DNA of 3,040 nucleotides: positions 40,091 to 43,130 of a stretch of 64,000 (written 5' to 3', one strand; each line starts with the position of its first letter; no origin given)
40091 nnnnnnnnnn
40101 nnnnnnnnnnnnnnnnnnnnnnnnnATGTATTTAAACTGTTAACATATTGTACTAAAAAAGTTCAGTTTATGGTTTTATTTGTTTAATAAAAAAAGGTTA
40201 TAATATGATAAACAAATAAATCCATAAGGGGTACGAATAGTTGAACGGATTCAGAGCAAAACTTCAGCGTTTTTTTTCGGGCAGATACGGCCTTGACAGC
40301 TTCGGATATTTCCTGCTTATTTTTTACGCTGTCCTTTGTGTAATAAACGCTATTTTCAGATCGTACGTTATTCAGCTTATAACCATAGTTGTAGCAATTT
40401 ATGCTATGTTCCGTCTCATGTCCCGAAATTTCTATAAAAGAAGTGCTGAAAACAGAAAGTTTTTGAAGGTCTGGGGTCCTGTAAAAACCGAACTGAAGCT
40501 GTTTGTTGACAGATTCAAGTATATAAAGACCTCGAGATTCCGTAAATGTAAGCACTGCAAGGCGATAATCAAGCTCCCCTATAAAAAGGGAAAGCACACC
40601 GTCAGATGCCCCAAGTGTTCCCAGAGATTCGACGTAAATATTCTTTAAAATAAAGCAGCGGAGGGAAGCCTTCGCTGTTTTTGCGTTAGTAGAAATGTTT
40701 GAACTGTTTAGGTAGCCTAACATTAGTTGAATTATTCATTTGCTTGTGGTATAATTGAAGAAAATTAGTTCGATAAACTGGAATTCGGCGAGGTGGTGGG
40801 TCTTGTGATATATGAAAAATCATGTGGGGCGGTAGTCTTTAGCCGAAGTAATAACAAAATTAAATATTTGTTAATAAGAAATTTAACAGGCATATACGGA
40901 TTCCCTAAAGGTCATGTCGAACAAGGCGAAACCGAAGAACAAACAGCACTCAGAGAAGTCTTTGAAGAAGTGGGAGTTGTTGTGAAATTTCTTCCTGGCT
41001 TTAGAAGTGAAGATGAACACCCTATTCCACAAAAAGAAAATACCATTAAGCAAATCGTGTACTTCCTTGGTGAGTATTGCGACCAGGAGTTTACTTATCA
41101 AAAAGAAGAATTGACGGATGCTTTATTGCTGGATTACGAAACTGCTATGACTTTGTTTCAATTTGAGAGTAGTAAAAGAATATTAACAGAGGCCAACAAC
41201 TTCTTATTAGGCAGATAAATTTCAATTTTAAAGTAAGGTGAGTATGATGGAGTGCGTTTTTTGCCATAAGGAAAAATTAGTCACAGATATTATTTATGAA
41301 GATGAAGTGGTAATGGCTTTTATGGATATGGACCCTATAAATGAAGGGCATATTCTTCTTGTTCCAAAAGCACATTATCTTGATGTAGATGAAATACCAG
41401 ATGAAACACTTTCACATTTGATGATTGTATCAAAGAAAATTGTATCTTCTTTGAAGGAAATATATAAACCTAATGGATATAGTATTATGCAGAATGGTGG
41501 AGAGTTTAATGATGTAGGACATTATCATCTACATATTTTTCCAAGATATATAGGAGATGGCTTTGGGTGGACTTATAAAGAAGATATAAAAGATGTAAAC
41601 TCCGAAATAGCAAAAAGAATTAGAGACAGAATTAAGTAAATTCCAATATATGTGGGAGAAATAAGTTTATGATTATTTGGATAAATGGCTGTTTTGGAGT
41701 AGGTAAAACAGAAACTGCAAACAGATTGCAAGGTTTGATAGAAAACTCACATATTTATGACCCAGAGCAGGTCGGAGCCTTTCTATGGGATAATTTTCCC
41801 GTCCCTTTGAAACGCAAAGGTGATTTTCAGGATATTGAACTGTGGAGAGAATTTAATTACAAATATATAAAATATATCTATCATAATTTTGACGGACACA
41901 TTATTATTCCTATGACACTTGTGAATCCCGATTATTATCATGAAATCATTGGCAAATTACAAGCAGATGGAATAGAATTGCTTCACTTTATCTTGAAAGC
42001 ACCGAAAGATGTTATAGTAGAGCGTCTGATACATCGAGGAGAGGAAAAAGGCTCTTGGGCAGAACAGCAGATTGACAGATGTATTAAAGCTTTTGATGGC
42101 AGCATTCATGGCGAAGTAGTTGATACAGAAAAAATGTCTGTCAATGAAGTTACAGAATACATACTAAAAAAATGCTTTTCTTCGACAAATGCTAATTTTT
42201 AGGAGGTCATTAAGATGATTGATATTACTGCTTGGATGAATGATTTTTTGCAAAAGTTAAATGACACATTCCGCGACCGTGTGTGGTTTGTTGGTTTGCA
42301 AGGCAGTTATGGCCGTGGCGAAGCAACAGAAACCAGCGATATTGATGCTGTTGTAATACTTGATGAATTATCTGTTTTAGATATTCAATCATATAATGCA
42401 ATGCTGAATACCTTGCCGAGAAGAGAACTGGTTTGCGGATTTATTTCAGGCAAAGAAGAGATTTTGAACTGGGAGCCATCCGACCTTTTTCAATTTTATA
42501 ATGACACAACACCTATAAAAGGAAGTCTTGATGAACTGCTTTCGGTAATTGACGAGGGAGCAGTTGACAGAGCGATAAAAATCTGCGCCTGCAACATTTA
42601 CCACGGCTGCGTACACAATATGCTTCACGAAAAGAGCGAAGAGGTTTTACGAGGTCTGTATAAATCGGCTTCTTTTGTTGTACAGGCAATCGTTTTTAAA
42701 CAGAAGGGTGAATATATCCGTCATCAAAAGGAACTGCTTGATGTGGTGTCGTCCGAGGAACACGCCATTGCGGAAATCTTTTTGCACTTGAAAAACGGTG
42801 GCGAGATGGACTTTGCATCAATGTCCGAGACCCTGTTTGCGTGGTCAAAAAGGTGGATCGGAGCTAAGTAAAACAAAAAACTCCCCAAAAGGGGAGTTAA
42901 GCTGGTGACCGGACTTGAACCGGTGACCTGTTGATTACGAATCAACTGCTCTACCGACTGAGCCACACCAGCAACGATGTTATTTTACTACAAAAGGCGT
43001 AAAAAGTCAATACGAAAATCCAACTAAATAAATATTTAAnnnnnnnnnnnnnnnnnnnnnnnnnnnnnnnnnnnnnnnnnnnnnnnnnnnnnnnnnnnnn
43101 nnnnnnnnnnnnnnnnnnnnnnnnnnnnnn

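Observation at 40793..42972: A+T-richer four-gene nucleotide-enzyme cassette (Nudix, HIT, TmrB-like, nucleotidyltransferase) sits against the 3' end of tRNA-Thr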

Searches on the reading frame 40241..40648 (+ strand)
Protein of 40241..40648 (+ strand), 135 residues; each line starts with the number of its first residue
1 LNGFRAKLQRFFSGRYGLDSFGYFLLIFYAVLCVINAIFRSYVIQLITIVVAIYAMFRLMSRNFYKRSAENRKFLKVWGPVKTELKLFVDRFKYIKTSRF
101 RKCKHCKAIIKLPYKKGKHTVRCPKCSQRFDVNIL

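Call 4: search_protein_families(library=pfam, proteins=[window:40241-40648:+], max_evalue=0.01)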
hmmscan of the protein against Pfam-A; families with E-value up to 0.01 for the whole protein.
window:40241-40648:+ (135 aa): 5 families
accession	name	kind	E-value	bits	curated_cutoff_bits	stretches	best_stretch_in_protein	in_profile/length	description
PF01485.27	IBR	-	0.0012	19.3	24.3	1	95-130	13-51/65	IBR domain, a half RING-finger domain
PF23548.1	Zn_ribbon_FGT1_2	-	0.0027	17.7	27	1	103-132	5-32/35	FORGETTER1 second zinc ribbon domain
PF11877.13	DUF3397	-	0.0041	17.8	25.9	1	24-78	38-92/112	Protein of unknown function (DUF3397)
PF24441.1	DUF7560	-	0.0071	16.5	27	0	118-133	3-18/44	Family of unknown function (DUF7560)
PF00130.28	C1_1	-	0.0074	16.5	26.5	0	97-131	8-39/53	Phorbol esters/diacylglycerol binding domain (C1 domain)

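Call 5: search_protein_families(library=ncbifam, proteins=[window:40241-40648:+], max_evalue=0.01)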
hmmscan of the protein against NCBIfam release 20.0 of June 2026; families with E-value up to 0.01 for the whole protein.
window:40241-40648:+ (135 aa): 1 family
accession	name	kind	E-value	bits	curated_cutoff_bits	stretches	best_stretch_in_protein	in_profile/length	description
TIGR02098.1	MJ0042_CXXC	domain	0.0013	18.3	20.9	0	102-132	4-37/38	MJ0042-type zinc finger domain-containing protein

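Call 6: search_protein_families(library=padloc, proteins=[window:40241-40648:+], max_evalue=0.01)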
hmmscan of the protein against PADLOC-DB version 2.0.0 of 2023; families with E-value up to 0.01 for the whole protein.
window:40241-40648:+ (135 aa): 1 family
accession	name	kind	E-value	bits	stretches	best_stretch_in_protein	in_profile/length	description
PDLC01691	Cas12f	-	0.0049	14.8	1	101-131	289-316/332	CAS-V-F; effector__SPE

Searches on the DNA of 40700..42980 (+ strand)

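Call 40: search_dna_similar(query=window:40700-42980:+, collection=plasmids, mode=distant, max_rows=15)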
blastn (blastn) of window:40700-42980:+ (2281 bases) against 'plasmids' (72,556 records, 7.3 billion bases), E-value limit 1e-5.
Records with a match: 61; places in all: 78; records where one place covers at least 80% of the query: 0.
Best place of each record, by identity: 90-95% 1; 80-90% 30; 60-80% 30.
By first word of the organism name: Escherichia 26; Clostridioides 18; Nostoc 5; Tolypothrix 2; Legionella 2; Pantoea 2; uncultured 1; Jeotgalibacillus 1; Monoglobus 1; Ralstonia 1; and 2 more.
By predicted mobility (MOB-suite, as given by PLSDB): non-mobilizable 58; mobilizable 3.
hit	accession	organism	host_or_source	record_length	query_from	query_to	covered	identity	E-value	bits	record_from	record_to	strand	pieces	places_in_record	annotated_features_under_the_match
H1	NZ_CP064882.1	Tolypothrix sp. PCC 7601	Fresh water sample,Fresh water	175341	2196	2275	4%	80.2%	5e-9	72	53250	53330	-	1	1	none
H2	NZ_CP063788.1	Tolypothrix sp. PCC 7712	Soil sample,soil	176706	2196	2275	4%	80.2%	5e-9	72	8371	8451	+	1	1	none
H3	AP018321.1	Nostoc sp. HK-01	-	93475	2196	2274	3%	77.5%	8e-6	61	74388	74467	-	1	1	none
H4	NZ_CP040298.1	Nostoc sp. TCL26-01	Leiosporoceros dussii,pure culture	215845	2196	2274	3%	77.5%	8e-6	61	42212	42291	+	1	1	none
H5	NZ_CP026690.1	Nostoc sp. 'Peltigera membranacea cyanobiont' N6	Lichen thallus,Peltigera membranacea ...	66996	2200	2274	3%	81.3%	1e-9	73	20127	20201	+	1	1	none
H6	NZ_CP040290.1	Nostoc sp. C057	Phaeoceros,pure culture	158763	2200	2274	3%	81.3%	1e-9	73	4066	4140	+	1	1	none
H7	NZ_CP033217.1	Clostridioides difficile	Homo sapiens,stool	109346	2201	2274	3%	81.1%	6e-8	68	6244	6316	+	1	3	none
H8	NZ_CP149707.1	Clostridioides difficile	Dog,single cell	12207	2201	2274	3%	81.1%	6e-8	68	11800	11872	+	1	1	none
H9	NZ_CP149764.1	Clostridioides difficile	Homo sapiens,single cell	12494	2201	2274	3%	81.1%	6e-8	68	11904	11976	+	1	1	none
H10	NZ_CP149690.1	Clostridioides difficile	-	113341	2201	2274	3%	81.1%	6e-8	68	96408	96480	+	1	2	none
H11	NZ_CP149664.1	Clostridioides difficile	-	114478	2201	2274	3%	81.1%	6e-8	68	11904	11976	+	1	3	none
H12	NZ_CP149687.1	Clostridioides difficile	Dog,single cell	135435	2201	2274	3%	81.1%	6e-8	68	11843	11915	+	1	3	none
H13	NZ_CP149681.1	Clostridioides difficile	Dog,single cell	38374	2201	2274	3%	81.1%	6e-8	68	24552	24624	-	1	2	none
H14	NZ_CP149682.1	Clostridioides difficile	Dog,single cell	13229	2201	2274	3%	81.1%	6e-8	68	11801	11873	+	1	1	none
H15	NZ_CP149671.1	Clostridioides difficile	Dog,single cell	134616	2201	2274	3%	81.1%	6e-8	68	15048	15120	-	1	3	none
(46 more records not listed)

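Call 41: search_dna_similar(query=window:40700-42980:+, collection=phages, mode=distant, max_rows=15)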
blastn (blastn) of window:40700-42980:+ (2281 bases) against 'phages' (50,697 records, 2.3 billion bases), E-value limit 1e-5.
Records with a match: 180; places in all: 180; records where one place covers at least 80% of the query: 0.
Best place of each record, by identity: 80-90% 70; 60-80% 110.
By first word of the organism name: Escherichia 100; Streptomyces 34; Campylobacter 18; Aeromonas 4; Bacteriophage 3; Ralstonia 3; Hafnia 2; Rhizobium 2; Caulobacter 2; Lactobacillus 2; and 8 more.
By host as written in the record: Escherichia coli 34; Streptomyces griseus ATCC 10137 22; Campylobacter jejuni 16; - 15; Escherichia coli K-12 14; Escherichia coli K-12 MG1655 12; Escherichia coli O157:H7 6; Streptomyces lividans JI 1326 5; and 38 more.
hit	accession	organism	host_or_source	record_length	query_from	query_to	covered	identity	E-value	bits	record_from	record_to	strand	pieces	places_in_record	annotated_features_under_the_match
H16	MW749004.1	Hafnia phage vB_HpaM_Zyzzx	Hafnia paralvei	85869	2202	2276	3%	85.3%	6e-14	87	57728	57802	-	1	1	tRNA-Thr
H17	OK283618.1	Listeria phage LPML1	Listeria monocytogenes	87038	2202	2276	3%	85.3%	6e-14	87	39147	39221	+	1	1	tRNA-Thr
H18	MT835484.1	Bacteriophage sp.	human fecal samples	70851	2201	2275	3%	84.0%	8e-13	82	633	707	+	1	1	record has no annotation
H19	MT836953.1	Bacteriophage sp.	human fecal samples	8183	2201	2273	3%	84.9%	8e-13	83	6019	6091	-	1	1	record has no annotation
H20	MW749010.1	Hafnia phage vB_HpaM_SarahDanielle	Hafnia paralvei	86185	2202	2276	3%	82.7%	3e-11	78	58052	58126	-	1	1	tRNA-Thr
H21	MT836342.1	Bacteriophage sp.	human fecal samples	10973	2201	2273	3%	83.6%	1e-11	79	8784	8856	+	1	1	record has no annotation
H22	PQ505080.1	Escherichia phage HMD-6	Escherichia coli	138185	2202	2275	3%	81.1%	1e-9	72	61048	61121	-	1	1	none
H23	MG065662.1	Campylobacter phage A142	Campylobacter jejuni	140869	2202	2275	3%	81.1%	1e-9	72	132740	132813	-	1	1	record has no annotation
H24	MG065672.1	Campylobacter phage A141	Campylobacter jejuni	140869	2202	2275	3%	81.1%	1e-9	72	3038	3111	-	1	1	record has no annotation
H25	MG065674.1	Campylobacter phage A140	Campylobacter jejuni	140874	2202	2275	3%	81.1%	1e-9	72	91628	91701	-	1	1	record has no annotation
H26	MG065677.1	Campylobacter phage A13b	Campylobacter jejuni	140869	2202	2275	3%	81.1%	1e-9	72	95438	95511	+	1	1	record has no annotation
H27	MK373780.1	Escherichia phage vB_EcoM_HdK5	Escherichia coli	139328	2202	2275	3%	81.1%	1e-9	72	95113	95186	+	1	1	tRNA-Thr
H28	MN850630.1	Escherichia phage naam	Escherichia coli K-12 MG1655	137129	2202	2275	3%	81.1%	1e-9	72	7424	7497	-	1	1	tRNA-Thr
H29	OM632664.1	Escherichia phage BEU5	Escherichia coli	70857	2202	2275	3%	81.1%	1e-9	72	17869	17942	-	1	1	record has no annotation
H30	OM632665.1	Escherichia phage BEU13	Escherichia coli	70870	2202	2275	3%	81.1%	1e-9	72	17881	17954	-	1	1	record has no annotation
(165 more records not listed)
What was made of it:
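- Tried and rejected: DNA searches matched only the tRNA (calls 40, 41).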

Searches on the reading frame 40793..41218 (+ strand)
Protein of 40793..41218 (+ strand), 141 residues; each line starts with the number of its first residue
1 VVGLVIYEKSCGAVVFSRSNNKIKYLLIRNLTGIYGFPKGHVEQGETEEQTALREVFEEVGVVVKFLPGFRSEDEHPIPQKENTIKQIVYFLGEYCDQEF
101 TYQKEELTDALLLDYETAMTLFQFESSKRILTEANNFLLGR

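Call 4: search_protein_families(library=pfam, proteins=[window:40793-41218:+], max_evalue=0.01)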
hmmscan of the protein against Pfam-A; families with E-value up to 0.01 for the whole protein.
window:40793-41218:+ (141 aa): 3 families
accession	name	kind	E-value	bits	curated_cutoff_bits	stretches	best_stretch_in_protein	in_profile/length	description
PF00293.34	NUDIX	-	1.3e-13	51.5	21.1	1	14-124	7-123/134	NUDIX domain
PF22327.2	Nudt16-like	-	3.8e-05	24.1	27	1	6-92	7-91/161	U8 snoRNA-decapping enzyme-like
PF14815.12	NUDIX_4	-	0.0066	16.7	35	1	31-86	23-73/113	NUDIX domain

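Call 5: search_protein_families(library=ncbifam, proteins=[window:40793-41218:+], max_evalue=0.01)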
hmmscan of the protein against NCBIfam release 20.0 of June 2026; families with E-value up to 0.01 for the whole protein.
window:40793-41218:+ (141 aa): 15 families
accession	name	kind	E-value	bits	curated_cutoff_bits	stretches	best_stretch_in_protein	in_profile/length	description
NF001299.0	PRK00241.1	equivalog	3.6e-10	39.8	158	1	32-127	158-247/263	NAD(+) diphosphatase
NF052459.1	OxoGTPPhMutT1Mycb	equivalog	1.9e-09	37.1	475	1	12-133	5-124/292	8-oxo-(d)GTP phosphatase MutT1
TIGR00586.1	mutt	equivalog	2.3e-08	34.1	97.9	1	30-111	29-107/129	8-oxo-dGTP diphosphatase MutT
TIGR02705.1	nudix_YtkD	equivalog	2.4e-07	30.4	154.4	1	24-69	36-81/156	RNA deprotection pyrophosphohydrolase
NF008044.0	PRK10776.1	equivalog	2.7e-07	30.5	148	1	31-85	29-82/130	8-oxo-dGTP diphosphatase MutT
NF041652.1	Nud_hyd_Dein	equivalog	1.3e-06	28.8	200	1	29-67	31-77/152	Nudix hydrolase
NF001936.0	PRK00714.1-3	equivalog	1e-05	25.5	118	1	8-81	7-84/155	RNA pyrophosphohydrolase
NF001934.0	PRK00714.1-1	equivalog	1.2e-05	24.8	241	1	29-64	26-62/176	RNA pyrophosphohydrolase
NF008736.0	PRK11762.1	equivalog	1.6e-05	24.5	169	1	35-65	76-106/186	ADP compounds hydrolase NudE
NF006530.0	PRK08999.1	equivalog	3.1e-05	23.2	245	1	30-65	30-65/315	Nudix family hydrolase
NF001938.0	PRK00714.1-5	equivalog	8.6e-05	21.9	116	1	2-63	16-75/172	RNA pyrophosphohydrolase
NF006961.0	PRK09438.1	equivalog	0.00018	21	103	1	39-65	38-64/151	dihydroneopterin triphosphate diphosphatase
NF007834.0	PRK10546.1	equivalog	0.00029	20.6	156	1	32-64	29-61/135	pyrimidine (deoxy)nucleoside triphosphate diphosphatase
NF001935.0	PRK00714.1-2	equivalog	0.0003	20.3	259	1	32-65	30-63/183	RNA pyrophosphohydrolase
NF001937.0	PRK00714.1-4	equivalog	0.0029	17.2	139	1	29-63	27-61/161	RNA pyrophosphohydrolase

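Call 6: search_protein_families(library=padloc, proteins=[window:40793-41218:+], max_evalue=0.01)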
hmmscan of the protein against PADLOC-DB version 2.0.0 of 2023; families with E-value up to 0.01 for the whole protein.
window:40793-41218:+ (141 aa): 1 family
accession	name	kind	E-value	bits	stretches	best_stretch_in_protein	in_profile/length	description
PDLC04899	PDC-S07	-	9.3e-08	29.8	1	30-81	30-80/135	-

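Call 15: find_encoding_contigs(protein=P0140, flank=8000, max_places=4)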
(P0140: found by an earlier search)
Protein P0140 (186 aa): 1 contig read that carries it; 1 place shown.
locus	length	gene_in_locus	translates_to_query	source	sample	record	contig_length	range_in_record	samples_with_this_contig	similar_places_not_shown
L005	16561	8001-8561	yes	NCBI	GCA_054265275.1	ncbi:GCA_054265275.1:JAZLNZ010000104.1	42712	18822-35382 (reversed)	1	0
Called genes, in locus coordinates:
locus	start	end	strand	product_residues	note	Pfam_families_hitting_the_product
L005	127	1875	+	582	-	PF02065:Melibiase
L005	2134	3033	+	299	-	PF01418:HTH_6, PF01380:SIS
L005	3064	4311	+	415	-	PF00890:FAD_binding_2 (weak), PF01134:GIDA (faint), PF01266:DAO (faint), PF03486:HI0933_like, PF07992:Pyr_redox_2, PF12831:FAD_oxidored, PF22780:HI0933_like_1st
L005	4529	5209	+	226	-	PF02224:Cytidylate_kin, PF13189:Cytidylate_kin2, PF13238:AAA_18 (faint), PF13207:AAA_17 (faint)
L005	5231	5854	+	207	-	PF01553:Acyltransferase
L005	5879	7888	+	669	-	PF02401:LYTB, PF21710:Spt6_S1 (faint), PF00575:S1 (weak), PF23459:S1_RRP5 (faint), PF00575:S1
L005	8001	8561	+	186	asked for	PF13238:AAA_18 (faint)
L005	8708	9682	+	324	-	-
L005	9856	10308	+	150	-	PF00132:Hexapep, PF14602:Hexapep_2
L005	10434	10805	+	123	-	PF01325:Fe_dep_repress, PF24034:DUF7343 (weak), PF02742:Fe_dep_repr_C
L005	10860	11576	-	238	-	-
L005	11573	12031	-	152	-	PF04397:LytTR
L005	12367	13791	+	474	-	PF00682:HMGL-like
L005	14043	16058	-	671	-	PF03632:Glyco_hydro_65m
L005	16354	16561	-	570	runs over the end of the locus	PF13802:Gal_mutarotas_2 (weak), PF01055:Glyco_hydro_31_2nd, PF21365:Glyco_hydro_31_3rd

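Call 16: find_encoding_contigs(protein=P0125, flank=8000, max_places=4)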
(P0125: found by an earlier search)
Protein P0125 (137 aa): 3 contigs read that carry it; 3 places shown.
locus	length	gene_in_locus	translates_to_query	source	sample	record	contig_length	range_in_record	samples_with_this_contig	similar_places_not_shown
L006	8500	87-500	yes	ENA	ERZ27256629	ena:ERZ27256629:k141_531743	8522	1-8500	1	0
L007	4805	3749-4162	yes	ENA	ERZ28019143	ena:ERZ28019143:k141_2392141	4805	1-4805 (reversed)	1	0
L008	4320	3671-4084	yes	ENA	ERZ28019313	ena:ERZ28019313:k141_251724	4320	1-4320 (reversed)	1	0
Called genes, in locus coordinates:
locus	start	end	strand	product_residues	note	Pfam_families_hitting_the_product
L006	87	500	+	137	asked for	PF00293:NUDIX, PF22327:Nudt16-like (weak)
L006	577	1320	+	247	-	PF02517:Rce1-like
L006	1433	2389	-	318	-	-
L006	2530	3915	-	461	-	PF02878:PGM_PMM_I, PF02879:PGM_PMM_II, PF02880:PGM_PMM_III, PF00408:PGM_PMM_IV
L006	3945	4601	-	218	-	PF25084:LbH_EIF2B, PF00132:Hexapep (weak), PF25087:GMPPB_C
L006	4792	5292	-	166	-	PF03965:Penicillinase_R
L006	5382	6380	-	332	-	PF03816:LytR_cpsA_psr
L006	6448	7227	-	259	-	PF00072:Response_reg, PF08769:Spo0A_C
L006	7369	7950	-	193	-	-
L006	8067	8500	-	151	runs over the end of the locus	?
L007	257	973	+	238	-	PF00072:Response_reg, PF08769:Spo0A_C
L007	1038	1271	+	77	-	PF08984:DUF1858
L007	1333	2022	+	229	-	PF05175:MTS (weak), PF06325:PrmA (faint), PF12847:Methyltransf_18, PF04816:TrmK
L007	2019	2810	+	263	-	PF01784:DUF34_NIF3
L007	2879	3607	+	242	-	PF20772:TACO1_YebC_N, PF01709:Transcrip_reg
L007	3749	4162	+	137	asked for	PF00293:NUDIX, PF22327:Nudt16-like (weak)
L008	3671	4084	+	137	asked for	PF00293:NUDIX, PF22327:Nudt16-like (weak)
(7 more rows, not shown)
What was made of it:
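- Nudix stands alone beside yebC (call 16).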

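Call 21: search_solved_structures(query=window:40793-41218:+, max_evalue=0.001)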
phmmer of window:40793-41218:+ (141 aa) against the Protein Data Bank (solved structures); distinct sequences matched with E-value up to 0.001: 19.
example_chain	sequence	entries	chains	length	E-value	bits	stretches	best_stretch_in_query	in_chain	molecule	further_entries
3u53_A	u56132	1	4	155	6.7e-13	52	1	10-139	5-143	Bis(5'-nucleosyl)-tetraphosphatase [asymmetrical]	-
1xsa_A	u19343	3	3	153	3.9e-12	49.5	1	10-139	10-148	Bis(5'-nucleosyl)-tetraphosphatase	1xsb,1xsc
4ick_A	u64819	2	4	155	4.7e-12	49.3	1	10-139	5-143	Bis(5'-nucleosyl)-tetraphosphatase [asymmetrical]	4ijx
4ilq_A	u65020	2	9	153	1.8e-11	47.4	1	27-138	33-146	CT771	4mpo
3i7u_A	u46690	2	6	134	3.6e-11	46.4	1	10-134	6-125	AP4A hydrolase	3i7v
1vc8_A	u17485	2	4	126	5.1e-09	39.4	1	10-70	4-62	Ndx1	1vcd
1vc9_A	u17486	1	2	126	1.4e-08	38.1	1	10-70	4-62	Ndx1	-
1kt9_A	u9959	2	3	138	6.2e-06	29.4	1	9-137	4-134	Diadenosine Tetraphosphate Hydrolase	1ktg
5iw4_A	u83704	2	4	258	2.6e-05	27.4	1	14-115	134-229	NADH pyrophosphatase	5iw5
1vk6_A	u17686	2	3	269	2.9e-05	27.3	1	14-115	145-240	NADH pyrophosphatase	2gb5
3hhj_A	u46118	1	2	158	3.2e-05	27.1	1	29-65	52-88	Mutator mutT protein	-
5isy_A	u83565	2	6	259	7.1e-05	26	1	14-115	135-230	NADH pyrophosphatase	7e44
5gg5_A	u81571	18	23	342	0.00014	25.1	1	35-132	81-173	Hydrolase, NUDIX family protein | NUDIX family protein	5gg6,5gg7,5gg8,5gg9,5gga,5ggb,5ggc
1jrk_A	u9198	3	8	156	0.00015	25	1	24-70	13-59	Nudix homolog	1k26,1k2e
3h95_A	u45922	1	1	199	0.00024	24.3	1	12-79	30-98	Nucleoside diphosphate-linked moiety X motif 6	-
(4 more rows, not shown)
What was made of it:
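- Closest known: Asymmetric Ap4A hydrolase-type Nudix enzymes. Same: Best PDB matches at 7e-13 to 4e-11 over the full length (call 21).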

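Call 58: find_related_loci(query=window:40805-41218:+, collection=viral_contigs, flank=8000)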
Query window:40805-41218:+ (137 aa) in viral_contigs; peptide patterns used: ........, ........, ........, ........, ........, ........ (x = any residue, [..] = any of these).
14 stretches matched a pattern; 1 encode a relative of the query (tblastn E <= 1e-3); 1 distinct loci.
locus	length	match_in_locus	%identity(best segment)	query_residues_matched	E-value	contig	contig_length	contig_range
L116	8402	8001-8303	36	1-104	3e-10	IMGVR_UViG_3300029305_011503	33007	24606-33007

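Call 79: search_protein_families(library=phrogs, proteins=[window:40805-41218:+], max_evalue=0.001)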
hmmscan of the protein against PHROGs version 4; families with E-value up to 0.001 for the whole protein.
window:40805-41218:+ (137 aa): 6 families
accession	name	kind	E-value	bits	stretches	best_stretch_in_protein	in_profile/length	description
phrog_10313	-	other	1.6e-11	45.2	1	4-102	11-109/159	nudix hydrolase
phrog_1198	-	other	5.7e-11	43.6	1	5-113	38-146/253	MutT/NUDIX hydrolase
phrog_1185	-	other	7.3e-10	39.8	1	26-61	176-211/301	nudix hydrolase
phrog_19657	-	other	6.3e-06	27.2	1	28-124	58-160/176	nudix hydrolase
phrog_15528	-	head and packaging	1.4e-05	24.7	1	20-63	534-577/794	portal protein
phrog_6216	-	unknown function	0.00014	21.7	1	14-60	10-55/545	-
